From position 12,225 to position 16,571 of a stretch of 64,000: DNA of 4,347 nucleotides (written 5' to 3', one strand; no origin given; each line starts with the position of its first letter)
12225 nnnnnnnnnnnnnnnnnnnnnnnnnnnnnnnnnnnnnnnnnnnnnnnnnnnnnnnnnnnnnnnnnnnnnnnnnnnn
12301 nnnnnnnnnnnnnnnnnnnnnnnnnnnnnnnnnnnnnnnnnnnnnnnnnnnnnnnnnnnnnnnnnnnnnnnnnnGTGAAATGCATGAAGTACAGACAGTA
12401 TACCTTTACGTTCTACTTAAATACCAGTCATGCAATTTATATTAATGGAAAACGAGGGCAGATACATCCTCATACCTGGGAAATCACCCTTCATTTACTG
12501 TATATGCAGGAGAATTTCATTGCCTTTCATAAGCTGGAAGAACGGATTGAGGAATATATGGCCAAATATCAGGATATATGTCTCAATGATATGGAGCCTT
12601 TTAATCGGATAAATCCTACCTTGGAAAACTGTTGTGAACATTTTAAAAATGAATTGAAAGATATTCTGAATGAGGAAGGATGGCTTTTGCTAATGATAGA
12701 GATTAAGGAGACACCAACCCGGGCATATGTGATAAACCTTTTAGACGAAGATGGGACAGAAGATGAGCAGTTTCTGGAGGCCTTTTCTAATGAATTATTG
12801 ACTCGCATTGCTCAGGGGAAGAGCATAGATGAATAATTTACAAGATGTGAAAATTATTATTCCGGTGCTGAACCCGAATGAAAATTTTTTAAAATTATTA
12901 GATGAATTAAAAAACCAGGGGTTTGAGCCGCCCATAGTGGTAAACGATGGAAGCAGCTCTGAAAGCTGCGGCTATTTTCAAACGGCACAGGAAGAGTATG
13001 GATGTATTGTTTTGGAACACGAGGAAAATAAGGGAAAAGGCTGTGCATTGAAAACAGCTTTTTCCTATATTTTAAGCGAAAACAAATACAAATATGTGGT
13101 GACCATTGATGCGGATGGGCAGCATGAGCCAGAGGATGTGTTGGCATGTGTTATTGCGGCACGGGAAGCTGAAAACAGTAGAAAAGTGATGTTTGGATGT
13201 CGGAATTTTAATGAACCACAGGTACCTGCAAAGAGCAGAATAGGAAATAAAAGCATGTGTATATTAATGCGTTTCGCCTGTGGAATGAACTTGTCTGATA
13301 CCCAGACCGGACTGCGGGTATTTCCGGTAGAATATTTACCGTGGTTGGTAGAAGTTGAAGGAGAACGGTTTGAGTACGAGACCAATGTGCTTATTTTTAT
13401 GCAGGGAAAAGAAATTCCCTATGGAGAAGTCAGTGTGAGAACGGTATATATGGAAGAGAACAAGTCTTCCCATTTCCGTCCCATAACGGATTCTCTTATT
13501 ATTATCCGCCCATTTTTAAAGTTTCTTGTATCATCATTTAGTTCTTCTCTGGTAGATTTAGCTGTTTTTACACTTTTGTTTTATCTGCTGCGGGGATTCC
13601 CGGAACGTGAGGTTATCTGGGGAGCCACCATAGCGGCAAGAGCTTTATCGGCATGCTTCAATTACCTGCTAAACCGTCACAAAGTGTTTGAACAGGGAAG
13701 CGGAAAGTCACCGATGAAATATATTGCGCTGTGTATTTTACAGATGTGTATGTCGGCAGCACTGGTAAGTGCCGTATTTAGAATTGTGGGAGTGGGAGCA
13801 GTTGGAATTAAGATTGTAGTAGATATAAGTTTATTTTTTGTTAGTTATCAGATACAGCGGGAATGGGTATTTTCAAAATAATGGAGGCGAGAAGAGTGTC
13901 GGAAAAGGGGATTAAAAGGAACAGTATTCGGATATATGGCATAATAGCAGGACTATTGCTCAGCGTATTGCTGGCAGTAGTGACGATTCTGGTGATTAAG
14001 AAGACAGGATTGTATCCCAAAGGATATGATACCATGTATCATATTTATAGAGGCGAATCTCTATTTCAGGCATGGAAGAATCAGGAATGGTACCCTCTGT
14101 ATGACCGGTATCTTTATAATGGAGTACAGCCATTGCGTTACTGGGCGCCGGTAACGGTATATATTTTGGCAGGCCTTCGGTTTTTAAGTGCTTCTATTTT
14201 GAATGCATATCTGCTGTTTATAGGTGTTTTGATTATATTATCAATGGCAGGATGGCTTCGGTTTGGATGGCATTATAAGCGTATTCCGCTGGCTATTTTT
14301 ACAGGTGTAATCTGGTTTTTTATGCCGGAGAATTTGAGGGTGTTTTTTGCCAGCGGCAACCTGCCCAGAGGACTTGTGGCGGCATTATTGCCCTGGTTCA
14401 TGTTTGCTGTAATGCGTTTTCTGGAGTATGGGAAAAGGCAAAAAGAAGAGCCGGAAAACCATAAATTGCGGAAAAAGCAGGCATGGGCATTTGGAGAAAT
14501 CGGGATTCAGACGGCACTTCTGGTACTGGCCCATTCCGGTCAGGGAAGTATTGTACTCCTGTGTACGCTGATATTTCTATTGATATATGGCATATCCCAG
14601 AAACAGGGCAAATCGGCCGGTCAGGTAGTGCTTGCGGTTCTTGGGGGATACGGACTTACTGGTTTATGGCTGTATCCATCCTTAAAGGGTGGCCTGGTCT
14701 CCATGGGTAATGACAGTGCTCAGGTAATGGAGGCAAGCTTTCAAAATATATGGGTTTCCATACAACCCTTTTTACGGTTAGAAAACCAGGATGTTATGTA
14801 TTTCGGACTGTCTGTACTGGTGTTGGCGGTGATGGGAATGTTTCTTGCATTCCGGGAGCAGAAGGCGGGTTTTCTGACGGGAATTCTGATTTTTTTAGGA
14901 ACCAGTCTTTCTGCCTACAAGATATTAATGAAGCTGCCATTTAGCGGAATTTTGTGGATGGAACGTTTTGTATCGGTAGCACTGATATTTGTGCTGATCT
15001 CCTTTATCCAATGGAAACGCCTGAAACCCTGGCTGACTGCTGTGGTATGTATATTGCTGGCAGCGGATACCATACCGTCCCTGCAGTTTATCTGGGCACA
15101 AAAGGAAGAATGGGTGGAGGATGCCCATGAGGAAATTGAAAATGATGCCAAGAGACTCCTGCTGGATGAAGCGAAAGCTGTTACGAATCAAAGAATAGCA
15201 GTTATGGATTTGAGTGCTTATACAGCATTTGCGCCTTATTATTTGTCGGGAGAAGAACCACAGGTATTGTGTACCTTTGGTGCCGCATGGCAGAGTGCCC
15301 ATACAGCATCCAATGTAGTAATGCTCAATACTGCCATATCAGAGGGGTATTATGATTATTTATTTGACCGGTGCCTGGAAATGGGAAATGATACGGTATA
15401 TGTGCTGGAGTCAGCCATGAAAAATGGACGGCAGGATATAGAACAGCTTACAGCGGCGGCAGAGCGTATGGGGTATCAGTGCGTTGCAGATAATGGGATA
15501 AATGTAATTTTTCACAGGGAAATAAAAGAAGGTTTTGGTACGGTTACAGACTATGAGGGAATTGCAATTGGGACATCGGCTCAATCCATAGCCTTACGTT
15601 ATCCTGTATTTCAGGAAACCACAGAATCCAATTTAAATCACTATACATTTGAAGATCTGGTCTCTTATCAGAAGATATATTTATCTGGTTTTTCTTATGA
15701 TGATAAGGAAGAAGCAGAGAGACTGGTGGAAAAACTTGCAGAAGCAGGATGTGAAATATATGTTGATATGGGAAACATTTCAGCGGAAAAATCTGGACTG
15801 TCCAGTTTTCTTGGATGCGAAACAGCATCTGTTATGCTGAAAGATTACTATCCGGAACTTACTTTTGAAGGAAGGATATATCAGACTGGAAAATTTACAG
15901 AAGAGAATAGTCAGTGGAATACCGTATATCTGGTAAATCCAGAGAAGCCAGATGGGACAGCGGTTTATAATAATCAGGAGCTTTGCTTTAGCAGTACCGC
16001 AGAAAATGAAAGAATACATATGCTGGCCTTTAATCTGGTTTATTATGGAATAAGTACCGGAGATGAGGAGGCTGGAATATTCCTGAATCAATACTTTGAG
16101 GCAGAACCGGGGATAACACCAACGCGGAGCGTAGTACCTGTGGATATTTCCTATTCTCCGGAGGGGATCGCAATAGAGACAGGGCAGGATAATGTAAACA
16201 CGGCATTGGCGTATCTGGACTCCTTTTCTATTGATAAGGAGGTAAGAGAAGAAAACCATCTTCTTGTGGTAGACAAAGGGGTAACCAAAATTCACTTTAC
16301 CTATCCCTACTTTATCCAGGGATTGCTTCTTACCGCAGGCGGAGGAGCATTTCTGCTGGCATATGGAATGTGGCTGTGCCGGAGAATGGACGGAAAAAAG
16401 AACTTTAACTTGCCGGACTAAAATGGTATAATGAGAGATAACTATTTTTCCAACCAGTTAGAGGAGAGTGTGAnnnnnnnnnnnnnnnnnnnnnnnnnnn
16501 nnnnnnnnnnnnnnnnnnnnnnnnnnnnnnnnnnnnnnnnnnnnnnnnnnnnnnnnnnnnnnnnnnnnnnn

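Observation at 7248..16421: Complete exosortase G / Firmicu-CTERM protein-sorting and glycan-biosynthesis operon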

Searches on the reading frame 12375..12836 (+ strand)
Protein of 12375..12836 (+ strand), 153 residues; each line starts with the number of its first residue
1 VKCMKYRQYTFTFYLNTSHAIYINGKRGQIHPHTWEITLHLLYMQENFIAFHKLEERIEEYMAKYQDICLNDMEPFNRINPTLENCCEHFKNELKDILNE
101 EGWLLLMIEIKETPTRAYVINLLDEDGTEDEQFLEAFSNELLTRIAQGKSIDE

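Call 3: search_protein_families(library=ncbifam, proteins=[window:12375-12836:+], max_evalue=0.01)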
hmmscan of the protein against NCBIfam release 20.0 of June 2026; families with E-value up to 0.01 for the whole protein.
window:12375-12836:+ (153 aa): 3 families
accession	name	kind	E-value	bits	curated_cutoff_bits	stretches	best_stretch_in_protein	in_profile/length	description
TIGR03112.1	6_pyr_pter_rel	hypoth_equivalog_domain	3e-41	140.3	69.35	1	9-121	1-113/113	6-pyruvoyl tetrahydropterin synthase-related domain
TIGR03367.1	queuosine_QueD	equivalog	5.4e-07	29.9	89.25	1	11-95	4-91/92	6-carboxytetrahydropterin synthase QueD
TIGR00039.1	6PTHBS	subfamily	0.0052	17.1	125.5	1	14-116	9-115/124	6-pyruvoyl tetrahydropterin synthase/6-carboxytetrahydropterin synthase family protein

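Call 4: search_protein_families(library=pfam, proteins=[window:12375-12836:+], max_evalue=0.01)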
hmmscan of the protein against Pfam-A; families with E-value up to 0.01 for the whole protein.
window:12375-12836:+ (153 aa): 1 family
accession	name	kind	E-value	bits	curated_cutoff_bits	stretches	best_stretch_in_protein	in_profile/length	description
PF01242.24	PTPS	-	9.6e-16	58.3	22.4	1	11-120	4-118/121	6-pyruvoyl tetrahydropterin synthase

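Call 29: search_solved_structures(query=window:12375-12836:+, max_evalue=1, show_alignments=3)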
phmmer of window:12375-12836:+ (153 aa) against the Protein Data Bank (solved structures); distinct sequences matched with E-value up to 1: 4.
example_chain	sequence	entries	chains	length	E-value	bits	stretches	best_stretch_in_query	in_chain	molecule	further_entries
2oba_A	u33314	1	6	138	0.23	14.7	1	7-100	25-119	Probable 6-pyruvoyl tetrahydrobiopterin synthase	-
1b4c_A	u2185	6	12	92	0.33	14.2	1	90-136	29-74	PROTEIN (S-100 PROTEIN, BETA CHAIN) | S100 CALCIUM-BINDING PROTEIN | S-100 protein, beta chain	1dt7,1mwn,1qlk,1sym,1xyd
2k7o_A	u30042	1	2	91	0.33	14.2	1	90-136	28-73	Protein S100-B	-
1y13_A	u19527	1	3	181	0.46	13.7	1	12-89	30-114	6-pyruvoyl tetrahydropterin synthase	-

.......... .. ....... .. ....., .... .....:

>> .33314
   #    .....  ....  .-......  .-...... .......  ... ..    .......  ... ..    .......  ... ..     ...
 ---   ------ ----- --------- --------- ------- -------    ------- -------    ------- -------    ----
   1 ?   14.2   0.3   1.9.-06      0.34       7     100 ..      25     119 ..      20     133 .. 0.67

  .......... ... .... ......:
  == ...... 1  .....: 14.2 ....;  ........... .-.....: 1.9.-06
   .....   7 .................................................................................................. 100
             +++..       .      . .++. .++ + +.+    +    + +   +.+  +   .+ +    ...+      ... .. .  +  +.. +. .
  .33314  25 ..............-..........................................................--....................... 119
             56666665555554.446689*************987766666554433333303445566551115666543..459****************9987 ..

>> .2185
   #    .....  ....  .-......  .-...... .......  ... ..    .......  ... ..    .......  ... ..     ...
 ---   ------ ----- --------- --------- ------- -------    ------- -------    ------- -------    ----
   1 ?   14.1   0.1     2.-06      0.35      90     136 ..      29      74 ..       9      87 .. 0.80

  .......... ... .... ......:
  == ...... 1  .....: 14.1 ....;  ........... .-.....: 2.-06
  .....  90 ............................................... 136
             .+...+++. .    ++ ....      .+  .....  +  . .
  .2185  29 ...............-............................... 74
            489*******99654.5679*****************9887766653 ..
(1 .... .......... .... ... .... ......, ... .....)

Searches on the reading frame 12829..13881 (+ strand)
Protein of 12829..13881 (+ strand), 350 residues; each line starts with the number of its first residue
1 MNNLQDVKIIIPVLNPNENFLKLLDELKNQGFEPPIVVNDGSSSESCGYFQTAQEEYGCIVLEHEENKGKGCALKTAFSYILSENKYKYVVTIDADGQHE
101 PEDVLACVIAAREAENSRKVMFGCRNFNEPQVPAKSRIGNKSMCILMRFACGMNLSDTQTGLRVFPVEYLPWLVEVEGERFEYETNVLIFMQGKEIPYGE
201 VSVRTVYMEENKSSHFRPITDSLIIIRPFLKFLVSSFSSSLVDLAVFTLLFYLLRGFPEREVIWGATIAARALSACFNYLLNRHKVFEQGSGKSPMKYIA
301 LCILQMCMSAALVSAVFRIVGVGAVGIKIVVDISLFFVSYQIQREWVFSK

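Call 3: search_protein_families(library=ncbifam, proteins=[window:12829-13881:+], max_evalue=0.01)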
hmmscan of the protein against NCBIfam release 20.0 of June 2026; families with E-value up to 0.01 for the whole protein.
window:12829-13881:+ (350 aa): 13 families
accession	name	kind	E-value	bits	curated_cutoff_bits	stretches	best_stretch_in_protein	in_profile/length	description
TIGR04182.1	glyco_TIGR04182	equivalog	8.4e-20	71.3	325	1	6-230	1-215/293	S-layer glycoprotein N-glycosyltransferase AglJ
NF058614.1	PPMAGASynPpgS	equivalog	6e-18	65.1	370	1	6-210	1-201/226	polyprenyl-phospho-N-acetylgalactosaminyl synthase PpgS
TIGR03937.1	PgaC_IcaA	equivalog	1e-08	34.6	422.3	1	3-97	43-136/407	poly-beta-1,6-N-acetyl-D-glucosamine synthase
TIGR03111.1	glyc2_xrt_Gpos1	hypoth_equivalog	6e-08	31.9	363.95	1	3-123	47-167/439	TIGR03111 family XrtG-associated glycosyltransferase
NF007482.0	PRK10073.1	equivalog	2.3e-07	30.1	423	1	1-102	2-101/334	glycosyltransferase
NF007986.1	PRK10714.1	equivalog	7.6e-07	28.4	529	1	2-164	3-163/316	undecaprenyl-phosphate 4-deoxy-4-formamido-L-arabinose transferase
NF041875.1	EPS_EpsD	equivalog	1.3e-05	24.8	370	1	7-124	1-115/325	exopolysaccharide biosynthesis glycosyltransferase EpsD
NF041391.1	DPhHxTase_Halo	equivalog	1.7e-05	23.9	375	1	35-167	26-147/213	dolichyl-phosphate hexose transferase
NF045692.1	OglycostaseCruG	equivalog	4.3e-05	22.6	600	1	2-118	38-158/386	2'-O-glycosyltransferase CruG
TIGR04440.1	glyco_TIGR04440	domain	0.00037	20.3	70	1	7-102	2-97/215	TIGR00180 family glycosyltransferase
NF041865.1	EpsU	equivalog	0.00056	19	700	1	51-104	86-140/394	exopolysaccharide biosynthesis GT2 family glycosyltransferase EpsU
TIGR03965.1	mycofact_glyco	equivalog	0.0012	17.8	280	1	4-73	73-145/467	mycofactocin biosynthesis glycosyltransferase MftF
TIGR04283.1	glyco_like_mftF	equivalog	0.0024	17.5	182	1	9-76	3-66/221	TIGR04283 family arsenosugar biosynthesis glycosyltransferase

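Call 4: search_protein_families(library=pfam, proteins=[window:12829-13881:+], max_evalue=0.01)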
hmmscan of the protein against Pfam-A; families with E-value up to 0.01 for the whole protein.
window:12829-13881:+ (350 aa): 2 families
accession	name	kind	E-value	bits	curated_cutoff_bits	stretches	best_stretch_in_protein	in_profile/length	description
PF00535.33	Glycos_transf_2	-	2.1e-13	51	23.3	1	9-114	2-106/168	Glycosyl transferase family 2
PF04138.20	GtrA_DPMS_TM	-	1.5e-10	41.7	26.1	1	231-348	1-117/117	GtrA/DPMS, transmembrane domain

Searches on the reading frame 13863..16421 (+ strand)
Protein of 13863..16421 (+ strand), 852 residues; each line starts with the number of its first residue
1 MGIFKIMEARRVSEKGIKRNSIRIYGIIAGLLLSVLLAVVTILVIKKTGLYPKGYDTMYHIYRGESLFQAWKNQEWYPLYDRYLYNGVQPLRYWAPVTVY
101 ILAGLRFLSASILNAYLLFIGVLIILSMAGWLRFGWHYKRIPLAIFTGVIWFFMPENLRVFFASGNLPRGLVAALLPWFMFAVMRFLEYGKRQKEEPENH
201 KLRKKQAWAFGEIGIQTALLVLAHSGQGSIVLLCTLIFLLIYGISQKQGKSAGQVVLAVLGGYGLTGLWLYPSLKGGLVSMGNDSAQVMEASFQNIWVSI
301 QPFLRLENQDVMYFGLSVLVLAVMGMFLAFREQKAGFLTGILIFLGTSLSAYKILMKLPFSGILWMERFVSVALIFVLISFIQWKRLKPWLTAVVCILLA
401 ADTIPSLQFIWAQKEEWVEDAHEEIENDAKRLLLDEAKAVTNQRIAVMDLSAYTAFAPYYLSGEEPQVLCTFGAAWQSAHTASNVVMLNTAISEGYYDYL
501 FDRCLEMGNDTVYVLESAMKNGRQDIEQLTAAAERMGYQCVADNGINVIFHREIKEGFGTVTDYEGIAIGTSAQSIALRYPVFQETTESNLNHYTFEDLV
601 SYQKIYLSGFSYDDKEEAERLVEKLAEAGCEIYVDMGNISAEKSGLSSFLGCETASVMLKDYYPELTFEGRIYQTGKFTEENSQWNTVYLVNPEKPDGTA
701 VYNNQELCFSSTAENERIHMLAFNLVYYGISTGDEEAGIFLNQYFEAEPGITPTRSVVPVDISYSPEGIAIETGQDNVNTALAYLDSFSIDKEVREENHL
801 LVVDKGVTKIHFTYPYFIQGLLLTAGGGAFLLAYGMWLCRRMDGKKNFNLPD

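Call 3: search_protein_families(library=ncbifam, proteins=[window:13863-16421:+], max_evalue=0.01)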
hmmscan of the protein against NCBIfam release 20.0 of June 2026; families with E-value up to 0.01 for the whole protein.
window:13863-16421:+ (852 aa): 0 families

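Call 4: search_protein_families(library=pfam, proteins=[window:13863-16421:+], max_evalue=0.01)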
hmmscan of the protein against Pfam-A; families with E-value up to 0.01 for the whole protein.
window:13863-16421:+ (852 aa): 1 family
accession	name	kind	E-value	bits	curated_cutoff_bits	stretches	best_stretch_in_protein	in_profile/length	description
PF10131.15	PTPS_related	-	5.8e-130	435.1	26.4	1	91-727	1-620/621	6-pyruvoyl-tetrahydropterin synthase related domain; membrane protein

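Call 25: search_solved_structures(query=window:13863-16421:+, max_evalue=10)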
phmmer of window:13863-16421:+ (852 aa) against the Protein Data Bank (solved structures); distinct sequences matched with E-value up to 10: 0.

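Call 67: search_solved_structures(query=A5, max_evalue=10, show_alignments=2)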
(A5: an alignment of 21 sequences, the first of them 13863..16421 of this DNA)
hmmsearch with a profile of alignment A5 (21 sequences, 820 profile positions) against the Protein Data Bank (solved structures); distinct sequences matched with E-value up to 10: 1.
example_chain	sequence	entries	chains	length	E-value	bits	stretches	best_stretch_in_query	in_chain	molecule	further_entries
5gsm_A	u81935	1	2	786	1.4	9.7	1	559-625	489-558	Exo-beta-D-glucosaminidase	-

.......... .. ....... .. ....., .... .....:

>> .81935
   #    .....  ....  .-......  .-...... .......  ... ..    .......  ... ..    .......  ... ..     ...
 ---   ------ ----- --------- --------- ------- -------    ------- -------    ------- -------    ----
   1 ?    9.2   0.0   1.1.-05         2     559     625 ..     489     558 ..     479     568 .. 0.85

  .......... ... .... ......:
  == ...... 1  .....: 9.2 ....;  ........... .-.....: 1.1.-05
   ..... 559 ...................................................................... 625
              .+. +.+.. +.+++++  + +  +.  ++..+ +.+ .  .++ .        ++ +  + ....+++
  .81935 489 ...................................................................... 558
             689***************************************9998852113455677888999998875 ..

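Call 68: search_protein_families(library=pfam, alignment_id=A5, max_evalue=0.1)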
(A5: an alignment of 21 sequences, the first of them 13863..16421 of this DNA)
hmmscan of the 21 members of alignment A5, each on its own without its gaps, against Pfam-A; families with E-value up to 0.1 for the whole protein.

A. member 1, window:13863-16421:+ (852 aa): 1 family
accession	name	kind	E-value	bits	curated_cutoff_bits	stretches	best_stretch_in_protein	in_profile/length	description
PF10131.15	PTPS_related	-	5.8e-130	435.1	26.4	1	91-727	1-620/621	6-pyruvoyl-tetrahydropterin synthase related domain; membrane protein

B. families by the number of members that match (of 21 scanned): 10 families
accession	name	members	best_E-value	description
PF10131.15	PTPS_related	21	1.7e-239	6-pyruvoyl-tetrahydropterin synthase related domain; membrane protein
PF01242.24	PTPS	3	3.6e-14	6-pyruvoyl tetrahydropterin synthase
PF04138.20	GtrA_DPMS_TM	1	3.2e-08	GtrA/DPMS, transmembrane domain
PF10875.13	DUF2670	1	0.034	Protein of unknown function (DUF2670)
PF11193.13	DUF2812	1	0.039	Protein of unknown function (DUF2812)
PF09586.16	YfhO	1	0.04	Bacterial membrane protein YfhO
PF09534.15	Trp_oprn_chp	1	0.052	Tryptophan-associated transmembrane protein (Trp_oprn_chp)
PF14871.12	GHL6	1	0.054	Hypothetical glycosyl hydrolase 6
PF16830.10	NBD94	1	0.054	Nucleotide-Binding Domain 94 of RH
PF13676.11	TIR_2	1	0.097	TIR domain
